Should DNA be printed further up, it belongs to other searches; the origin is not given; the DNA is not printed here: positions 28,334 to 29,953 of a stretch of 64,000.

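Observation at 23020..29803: Low-GC six-gene operon of unknown pathway: ATP-grasp ligase, HMGL-type aldolase, aminotransferase, CPx-less P-type ATPase, O-methyltransferase, degenerate HD hydrolase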

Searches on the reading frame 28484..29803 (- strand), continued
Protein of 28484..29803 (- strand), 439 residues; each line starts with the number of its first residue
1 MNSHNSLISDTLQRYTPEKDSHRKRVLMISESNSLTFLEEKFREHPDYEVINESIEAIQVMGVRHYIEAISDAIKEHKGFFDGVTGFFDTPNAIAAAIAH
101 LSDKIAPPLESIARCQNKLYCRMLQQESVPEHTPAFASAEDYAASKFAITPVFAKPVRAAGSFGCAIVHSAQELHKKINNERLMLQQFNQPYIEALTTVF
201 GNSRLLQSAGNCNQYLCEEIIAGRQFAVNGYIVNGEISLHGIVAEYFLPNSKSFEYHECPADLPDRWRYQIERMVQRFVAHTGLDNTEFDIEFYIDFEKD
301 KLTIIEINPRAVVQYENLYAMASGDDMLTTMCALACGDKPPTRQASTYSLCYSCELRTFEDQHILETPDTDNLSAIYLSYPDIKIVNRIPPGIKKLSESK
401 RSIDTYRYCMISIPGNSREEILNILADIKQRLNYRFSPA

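Call 39: search_protein_families(library=ncbifam, proteins=[L005:5116-5916:+, L006:2168-3169:+, L006:3187-4332:+, L006:6656-7672:+, L006:7687-8634:+, L006:8646-9032:+, L005:8283-9620:+, L005:9631-9960:+, L003:8104-8856:+, L003:12380-13576:+], max_evalue=0.00001)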
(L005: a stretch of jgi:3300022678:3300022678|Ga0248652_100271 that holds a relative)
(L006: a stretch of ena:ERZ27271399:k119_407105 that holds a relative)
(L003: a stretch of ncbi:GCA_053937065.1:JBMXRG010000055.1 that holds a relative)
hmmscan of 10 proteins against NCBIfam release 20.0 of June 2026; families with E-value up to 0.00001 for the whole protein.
L005:5116-5916:+ (266 aa): 0 families

L006:2168-3169:+ (333 aa): 0 families

L006:3187-4332:+ (381 aa): 74 families (the best 25 are shown)
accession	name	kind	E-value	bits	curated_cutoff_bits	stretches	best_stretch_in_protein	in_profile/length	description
TIGR04544.1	3metArgNH2trans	equivalog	3.3e-103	345.6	350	1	14-376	4-366/366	beta-methylarginine biosynthesis bifunctional aminotransferase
NF041364.1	GntC_guanitoxin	equivalog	6.1e-47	160.2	415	1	57-370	32-354/356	guanitoxin biosynthesis PLP-dependent (S)-gamma-hydroxy-L-arginine cyclodehydratase GntC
NF005744.0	PRK07568.1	subfamily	8.1e-33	113.8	389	1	53-379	57-396/398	pyridoxal phosphate-dependent aminotransferase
NF004770.0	PRK06108.1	subfamily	7.3e-31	107.4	422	1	61-371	72-390/396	pyridoxal phosphate-dependent aminotransferase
NF004975.0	PRK06348.1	equivalog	4.8e-30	104.8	549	1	57-367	61-377/384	pyridoxal phosphate-dependent aminotransferase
NF005305.0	PRK06836.1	equivalog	3e-27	95.9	376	1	55-367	68-385/396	pyridoxal phosphate-dependent aminotransferase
NF005732.0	PRK07550.1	equivalog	5.3e-27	94.9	366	1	55-303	63-316/389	aminotransferase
NF006230.0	PRK08363.1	equivalog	1.5e-26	93.2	534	1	58-370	66-389/398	alanine aminotransferase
TIGR01265.1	tyr_nico_aTase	subfamily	6.6e-26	91.2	292.45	1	57-370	68-396/403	tyrosine/nicotianamine family aminotransferase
NF052290.2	MocR_like_YczR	exception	3e-25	88.9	487.4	1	69-371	148-456/458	MocR-like transcription factor YczR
TIGR01140.1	L_thr_O3P_dcar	equivalog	1.1e-24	87.2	290.55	1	76-355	58-317/331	threonine-phosphate decarboxylase CobD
NF005593.0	PRK07324.1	equivalog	1.2e-24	87.1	476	1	81-374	76-369/373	aminotransferase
NF005855.0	PRK07777.1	equivalog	3.3e-24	85.9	553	1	57-248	60-256/391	pyridoxal phosphate-dependent aminotransferase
TIGR03947.1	viomycin_VioD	equivalog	6.6e-23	81.2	390.9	1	84-371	68-357/359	capreomycidine synthase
NF041091.1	asp_aminotase_Arch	equivalog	1.2e-22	80.2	550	1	62-371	64-373/376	aspartate aminotransferase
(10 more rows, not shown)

L006:6656-7672:+ (338 aa): 13 families
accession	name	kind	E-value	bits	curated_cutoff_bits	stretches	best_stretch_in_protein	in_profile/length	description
TIGR03944.1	dehyd_SbnB_fam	equivalog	3.8e-111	371.2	326.9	1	7-335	1-327/327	2,3-diaminopropionate biosynthesis protein SbnB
TIGR02371.1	ala_DH_arch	equivalog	8.2e-36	123.8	409.15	1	8-333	3-323/325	alanine dehydrogenase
NF004848.0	PRK06199.1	subfamily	2e-32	112.7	362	1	45-219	61-236/379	tyramine oxidase subunit B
NF006379.0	PRK08618.1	equivalog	2e-31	109.5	417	1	8-333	2-325/326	ornithine cyclodeaminase family protein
NF006141.0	PRK08291.1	equivalog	1.6e-29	102.9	408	1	7-333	4-329/330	cyclodeaminase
NF004793.0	PRK06141.1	equivalog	8.6e-29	100.5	322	1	31-321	19-309/314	bifunctional Delta(1)-pyrroline-2-carboxylate/Delta(1)-piperideine-2-carboxylate reductase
TIGR02992.1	ectoine_eutC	equivalog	2.4e-24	86.1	471.65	1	8-332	2-325/326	ectoine utilization protein EutC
NF005296.0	PRK06823.1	equivalog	7.3e-21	74.4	438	1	21-319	13-309/315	ornithine cyclodeaminase family protein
NF045643.1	ImmsucRedBhcD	equivalog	7.2e-18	65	500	1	73-332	62-319/321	iminosuccinate reductase BhcD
NF005603.0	PRK07340.1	equivalog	5e-15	55.5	266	1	54-321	47-301/307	delta(1)-pyrroline-2-carboxylate reductase family protein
NF005762.1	PRK07589.1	equivalog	8.2e-14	51.3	350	1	72-332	62-318/334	ornithine cyclodeaminase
NF045512.1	PyrPipCarbRedLhpI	equivalog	6.4e-09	35.4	400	1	13-216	6-196/298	bifunctional Delta(1)-pyrroline-2-carboxylate/Delta(1)-piperideine-2-carboxylate reductase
NF005011.0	PRK06407.1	subfamily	4.8e-06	26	337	1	109-316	90-292/302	ornithine cyclodeaminase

L006:7687-8634:+ (315 aa): 5 families
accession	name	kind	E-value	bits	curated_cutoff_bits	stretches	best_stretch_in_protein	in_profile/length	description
NF002564.0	PRK02190.1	subfamily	1.1e-92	310.5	302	1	7-310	8-305/307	agmatinase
TIGR01230.1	agmatinase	equivalog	1.1e-55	189.3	174.3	1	31-304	12-274/275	agmatinase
TIGR01227.1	hutG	equivalog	1e-32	113.6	229.15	1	27-303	30-306/307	formimidoylglutamase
TIGR01229.1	rocF_arginase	equivalog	2.7e-16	59.8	227.6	1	36-284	2-274/300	arginase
NF010347.0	PRK13775.1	equivalog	2.5e-12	46.7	381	1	27-307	44-328/331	formimidoylglutamase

L006:8646-9032:+ (128 aa): 1 family
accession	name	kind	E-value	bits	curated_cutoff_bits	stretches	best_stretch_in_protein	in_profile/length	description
NF009806.0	PRK13290.1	subfamily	1.1e-38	132.2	128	1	1-121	1-121/130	ectoine synthase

L005:8283-9620:+ (445 aa): 52 families (the best 25 are shown)
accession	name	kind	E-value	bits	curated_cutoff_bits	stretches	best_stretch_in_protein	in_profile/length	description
TIGR01977.1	am_tr_V_EF2568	hypoth_equivalog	1.1e-114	383.4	377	1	33-428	2-375/376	cysteine desulfurase family protein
NF040779.1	Sec_lyase_SclA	exception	3.2e-86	289.6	525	1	33-429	2-376/378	selenocysteine lyase SclA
TIGR01979.1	sufS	subfamily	3.1e-58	197.5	475.1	1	29-430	17-399/403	SufS family cysteine desulfurase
TIGR01976.1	am_tr_V_VC1184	hypoth_equivalog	5.1e-45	154.5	352.35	1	30-423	18-398/401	cysteine desulfurase-like protein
TIGR03235.1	DNA_S_dndA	equivalog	4.3e-38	131.5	480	1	33-381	1-318/353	cysteine desulfurase DndA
TIGR03402.1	FeS_nifS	equivalog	9.3e-38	130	530.75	1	33-431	2-371/379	cysteine desulfurase NifS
NF041166.1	f2_encap_cargo1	exception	5.1e-36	125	800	1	32-427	247-621/623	family 2A encapsulin nanocompartment cargo protein cysteine desulfurase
NF010611.0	PRK14012.1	equivalog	7.8e-34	117.3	548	1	27-252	2-228/406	IscS subfamily cysteine desulfurase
NF008126.0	PRK10874.1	equivalog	1.9e-32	112.9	607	1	19-311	8-305/401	cysteine desulfurase CsdA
TIGR02006.1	IscS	equivalog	2.2e-32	112.6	643.2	1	28-293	1-255/402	IscS subfamily cysteine desulfurase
TIGR03392.1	FeS_syn_CsdA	equivalog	2.5e-32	112.5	493.6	1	19-427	5-390/398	cysteine desulfurase CsdA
NF006791.0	PRK09295.1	equivalog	2.2e-30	106.1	661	1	32-429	25-401/406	cysteine desulfurase SufS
NF002806.0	PRK02948.1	subfamily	5.4e-26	91.5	304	1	33-252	3-220/381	IscS subfamily cysteine desulfurase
TIGR03403.1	nifS_epsilon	equivalog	2.2e-22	79.4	587.7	1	33-258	2-228/382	NifS family cysteine desulfurase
TIGR04343.1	egtE_PLP_lyase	equivalog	1.1e-16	60.6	400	1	33-310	16-279/370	ergothioneine biosynthesis PLP-dependent enzyme EgtE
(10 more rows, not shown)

L005:9631-9960:+ (109 aa): 2 families
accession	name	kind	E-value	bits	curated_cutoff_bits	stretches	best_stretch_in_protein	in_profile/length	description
TIGR03342.1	dsrC_tusE_dsvC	subfamily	3.1e-36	124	53.5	1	6-106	7-107/108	TusE/DsrC/DsvC family sulfur relay protein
NF008562.0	PRK11508.1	equivalog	9.6e-30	102.9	191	1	8-106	10-108/109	sulfurtransferase TusE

L003:8104-8856:+ (250 aa): 0 families

L003:12380-13576:+ (398 aa): 54 families (the best 25 are shown)
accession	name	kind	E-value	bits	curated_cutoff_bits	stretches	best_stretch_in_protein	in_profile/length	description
TIGR03538.1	DapC_gpp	equivalog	1.9e-112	376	474.6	1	7-397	9-394/395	succinyldiaminopimelate transaminase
NF004494.0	PRK05839.1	equivalog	3.6e-77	259.6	485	1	7-395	5-369/376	succinyldiaminopimelate transaminase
TIGR03537.1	DapC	equivalog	2.8e-56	190.9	453.6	1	28-392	4-345/350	succinyldiaminopimelate transaminase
TIGR03540.1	DapC_direct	equivalog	7.6e-45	153.5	593.25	1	23-394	28-380/383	LL-diaminopimelate aminotransferase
NF006756.0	PRK09276.1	subfamily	1e-44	153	507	1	23-395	30-383/387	LL-diaminopimelate aminotransferase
NF005815.0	PRK07681.1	equivalog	5.9e-42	144.1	545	1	23-393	31-381/399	LL-diaminopimelate aminotransferase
TIGR03539.1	DapC_actino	equivalog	1.5e-39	136.1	355.65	1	27-364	24-333/357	succinyldiaminopimelate transaminase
NF041364.1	GntC_guanitoxin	equivalog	6.2e-35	120.7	415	1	29-395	3-354/356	guanitoxin biosynthesis PLP-dependent (S)-gamma-hydroxy-L-arginine cyclodehydratase GntC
NF004611.0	PRK05942.1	equivalog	1.2e-34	119.9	628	1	25-394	36-386/394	aspartate aminotransferase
NF006604.0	PRK09148.1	equivalog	1.2e-31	110.2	648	1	23-391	30-382/406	LL-diaminopimelate aminotransferase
NF005977.0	PRK08068.1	subfamily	1.4e-31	110.1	494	1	23-394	31-383/391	transaminase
NF005744.0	PRK07568.1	subfamily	2.1e-28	99.3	389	1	23-332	29-324/398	pyridoxal phosphate-dependent aminotransferase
NF041091.1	asp_aminotase_Arch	equivalog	1.8e-26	92.9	550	1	23-395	26-372/376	aspartate aminotransferase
NF006033.0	PRK08175.1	equivalog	2.2e-25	89.5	647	1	23-393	35-389/407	alanine transaminase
NF005613.0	PRK07366.1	equivalog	2.3e-25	89.4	486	1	22-394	28-384/391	LL-diaminopimelate aminotransferase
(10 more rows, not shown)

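Call 46: search_protein_representatives(alignment_id=A1)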
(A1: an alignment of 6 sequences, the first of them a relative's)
Query: 6 sequences, 443 profile positions. Proteins with E-value up to 0.001 (for the whole library): 1384; up to 1e-10: 653; up to 1e-30: 322. The best 150 are listed.
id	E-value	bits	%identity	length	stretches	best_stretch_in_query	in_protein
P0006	9.7e-226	766.0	-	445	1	1-441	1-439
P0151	2.7e-109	382.2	-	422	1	25-442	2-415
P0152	5.9e-96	338.3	-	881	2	68-425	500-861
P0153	6.9e-95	334.8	-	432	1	23-442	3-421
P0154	2.5e-92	326.3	-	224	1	219-441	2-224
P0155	8.0e-92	324.7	-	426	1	22-440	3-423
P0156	4.8e-88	312.2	-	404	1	39-438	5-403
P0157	2.0e-78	280.5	-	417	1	25-440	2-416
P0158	3.9e-78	279.6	-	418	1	26-441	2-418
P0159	2.3e-74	267.2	-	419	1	26-441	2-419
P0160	6.5e-74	265.7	-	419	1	31-441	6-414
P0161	2.7e-72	260.3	-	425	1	56-441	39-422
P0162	1.4e-70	254.7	-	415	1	26-441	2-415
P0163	6.4e-68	245.9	-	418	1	24-441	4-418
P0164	1.8e-67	244.4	-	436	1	26-440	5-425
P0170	1.4e-62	228.3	-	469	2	144-441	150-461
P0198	2.5e-52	194.5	-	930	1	70-441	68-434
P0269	2.6e-44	168.1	-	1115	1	39-439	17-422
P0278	1.6e-43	165.5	-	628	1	74-441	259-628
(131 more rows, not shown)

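Call 47: search_protein_families(library=pfam, proteins=[P0152, P0198, P0269, P0278, P0151, P0153, P0155, P0170], max_evalue=0.0001)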
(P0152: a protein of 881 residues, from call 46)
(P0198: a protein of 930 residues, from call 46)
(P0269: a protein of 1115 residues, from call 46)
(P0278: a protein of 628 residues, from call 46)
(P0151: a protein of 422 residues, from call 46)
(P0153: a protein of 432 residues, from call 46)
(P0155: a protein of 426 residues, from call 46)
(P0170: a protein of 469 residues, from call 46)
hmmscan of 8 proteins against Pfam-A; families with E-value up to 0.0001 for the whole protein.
P0152 (881 aa): 3 families
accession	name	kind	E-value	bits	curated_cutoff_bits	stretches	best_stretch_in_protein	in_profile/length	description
PF13535.11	ATP-grasp_4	-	7.9e-20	71.5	27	2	138-298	1-151/160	ATP-grasp domain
PF02786.22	CPSase_L_D2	-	8.2e-12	45.5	19.8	1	700-775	133-206/211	Carbamoyl-phosphate synthase L chain, ATP binding domain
PF07478.18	Dala_Dala_lig_C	-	4e-07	30.2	24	0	691-746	121-174/204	D-ala D-ala ligase C-terminus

P0198 (930 aa): 1 family
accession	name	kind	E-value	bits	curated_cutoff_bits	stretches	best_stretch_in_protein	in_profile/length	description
PF13535.11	ATP-grasp_4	-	5.4e-11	42.8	27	1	149-306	2-152/160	ATP-grasp domain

P0269 (1115 aa): 6 families
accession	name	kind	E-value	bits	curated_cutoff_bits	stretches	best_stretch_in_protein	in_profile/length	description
PF02129.25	Peptidase_S15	-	3.8e-61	207.5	23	1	465-716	1-262/262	X-Pro dipeptidyl-peptidase (S15 family)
PF08530.16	PepX_C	-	4.5e-41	141.6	22.5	1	749-962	5-197/217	X-Pro dipeptidyl-peptidase C-terminal non-catalytic domain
PF13535.11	ATP-grasp_4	-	4.3e-09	36.6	27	1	137-294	2-151/160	ATP-grasp domain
PF00561.26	Abhydrolase_1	-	8.7e-08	32.6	25.8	1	508-595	21-103/245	alpha/beta hydrolase fold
PF02786.22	CPSase_L_D2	-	1.4e-06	28.5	19.8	1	246-321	132-205/211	Carbamoyl-phosphate synthase L chain, ATP binding domain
PF12146.15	Hydrolase_4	-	7.3e-05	22.6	27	0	498-591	16-108/239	Serine aminopeptidase, S33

P0278 (628 aa): 2 families
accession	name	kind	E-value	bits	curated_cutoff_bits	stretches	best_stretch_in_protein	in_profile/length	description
PF13535.11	ATP-grasp_4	-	6.5e-11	42.5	27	1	339-499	2-151/160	ATP-grasp domain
PF02786.22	CPSase_L_D2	-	9.8e-05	22.4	19.8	0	457-529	138-208/211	Carbamoyl-phosphate synthase L chain, ATP binding domain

P0151 (422 aa): 2 families
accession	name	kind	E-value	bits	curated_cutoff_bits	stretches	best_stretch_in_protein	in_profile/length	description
PF13535.11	ATP-grasp_4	-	7.7e-11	42.3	27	1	133-284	7-151/160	ATP-grasp domain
PF02786.22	CPSase_L_D2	-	5.9e-06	26.4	19.8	1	237-315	133-209/211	Carbamoyl-phosphate synthase L chain, ATP binding domain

P0153 (432 aa): 1 family
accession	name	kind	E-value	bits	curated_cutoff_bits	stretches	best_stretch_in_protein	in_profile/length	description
PF13535.11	ATP-grasp_4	-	6.7e-13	49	27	1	132-292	3-154/160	ATP-grasp domain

P0155 (426 aa): 1 family
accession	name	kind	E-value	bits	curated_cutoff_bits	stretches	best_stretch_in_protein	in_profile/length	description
PF13535.11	ATP-grasp_4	-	6e-10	39.4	27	1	194-293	52-152/160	ATP-grasp domain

P0170 (469 aa): 1 family
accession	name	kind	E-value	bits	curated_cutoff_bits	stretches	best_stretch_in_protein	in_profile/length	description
PF13535.11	ATP-grasp_4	-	1.4e-10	41.4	27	1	157-320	2-156/160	ATP-grasp domain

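Call 63: predict_structure(alignment_id=A1)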
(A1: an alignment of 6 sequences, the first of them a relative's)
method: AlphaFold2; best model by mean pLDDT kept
length: 439 residues; sequences in the alignment: 6
mean_pLDDT: 79.6   pTM: 0.83
mean pLDDT of the five models: 79.6, 59.6, 58.7, 51.8, 50.1
residues with pLDDT >= 90: 77; 70-90: 286; 50-70: 63; < 50: 13
segments of 3 or more residues with pLDDT < 50: 161-164, 401-404
pLDDT, mean of each block of 10 residues (from residue 1): 64 76 90 77 91 88 92 88 88 92 89 80 72 64 67 66 59 78 79 87 77 74 76 89 75 70 89 86 87 81 75 66 85 93 88 74 81 89 79 71 56 89 87 81
secondary structure, 60 per line:
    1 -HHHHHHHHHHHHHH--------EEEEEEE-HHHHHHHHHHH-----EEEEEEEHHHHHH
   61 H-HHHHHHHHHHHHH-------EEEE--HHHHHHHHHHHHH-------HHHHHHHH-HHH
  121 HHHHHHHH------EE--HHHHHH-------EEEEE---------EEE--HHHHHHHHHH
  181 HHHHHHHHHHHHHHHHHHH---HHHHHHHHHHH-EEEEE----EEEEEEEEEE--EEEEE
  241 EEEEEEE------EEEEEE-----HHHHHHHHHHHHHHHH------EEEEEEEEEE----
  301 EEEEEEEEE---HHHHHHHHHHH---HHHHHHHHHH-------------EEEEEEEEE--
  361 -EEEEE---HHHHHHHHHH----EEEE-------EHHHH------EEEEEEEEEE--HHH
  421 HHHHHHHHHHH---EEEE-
elements in order: H2-15 E24-30 H32-42 E48-54 H55-61 H63-75 E83-86 H89-101 H109-116 H118-128 H139-144 E152-156 E166-168 H171-199 H203-213 E215-219 E224-233 E236-247 E254-259 H265-280 E287-296 E301-309 H313-323 H327-336 E350-358 E362-366 H370-379 E384-387 H396-399 E406-415 H418-431 E435-438
